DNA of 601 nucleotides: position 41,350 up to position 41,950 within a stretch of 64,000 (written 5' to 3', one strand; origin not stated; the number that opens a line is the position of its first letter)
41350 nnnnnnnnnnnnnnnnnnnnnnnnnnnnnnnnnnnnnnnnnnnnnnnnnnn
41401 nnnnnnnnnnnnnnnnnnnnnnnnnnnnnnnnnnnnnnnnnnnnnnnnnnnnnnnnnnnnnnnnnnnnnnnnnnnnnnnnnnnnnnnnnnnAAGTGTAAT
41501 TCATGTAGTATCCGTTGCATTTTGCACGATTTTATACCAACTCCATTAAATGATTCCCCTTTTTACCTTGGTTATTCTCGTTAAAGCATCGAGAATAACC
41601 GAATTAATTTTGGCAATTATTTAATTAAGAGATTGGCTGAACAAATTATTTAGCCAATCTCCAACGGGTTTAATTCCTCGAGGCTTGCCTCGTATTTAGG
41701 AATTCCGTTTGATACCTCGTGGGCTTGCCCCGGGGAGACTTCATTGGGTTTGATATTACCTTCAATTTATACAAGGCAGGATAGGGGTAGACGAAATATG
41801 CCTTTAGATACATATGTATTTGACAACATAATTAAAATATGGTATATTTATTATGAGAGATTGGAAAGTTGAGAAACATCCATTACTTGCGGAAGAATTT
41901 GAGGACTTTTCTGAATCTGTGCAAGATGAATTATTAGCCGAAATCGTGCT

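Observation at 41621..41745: Family of modular intergenic palindromic (MITE/REP-like) elements, type B, sharing a 3' module with type A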

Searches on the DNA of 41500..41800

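Call 60: search_rna_families(source=window, start=41500, end=41800, threshold=evalue, max_evalue=1)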
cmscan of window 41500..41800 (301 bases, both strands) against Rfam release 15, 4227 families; matches with E-value up to 1: 4.
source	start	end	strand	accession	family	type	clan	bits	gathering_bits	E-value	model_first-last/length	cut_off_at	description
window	41547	41625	+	RF03716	mir-7131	Gene; miRNA;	-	23.2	74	0.016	1-84/84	no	mir-7131 microRNA precursor family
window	41538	41635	+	RF04149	MIR447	Gene; miRNA;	-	20.2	200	0.048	1-236/236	no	MIR447 microRNA precursor family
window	41548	41622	+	RF03955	MIR2934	Gene; miRNA;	-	19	100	0.45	1-113/113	no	MIR2934 microRNA precursor family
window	41566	41666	+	RF02320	TtnuHACA13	Gene; snRNA; snoRNA; HACA-box;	-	19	100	0.52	17-119/134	no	Tetrahymena snoRNA TtnuHACA13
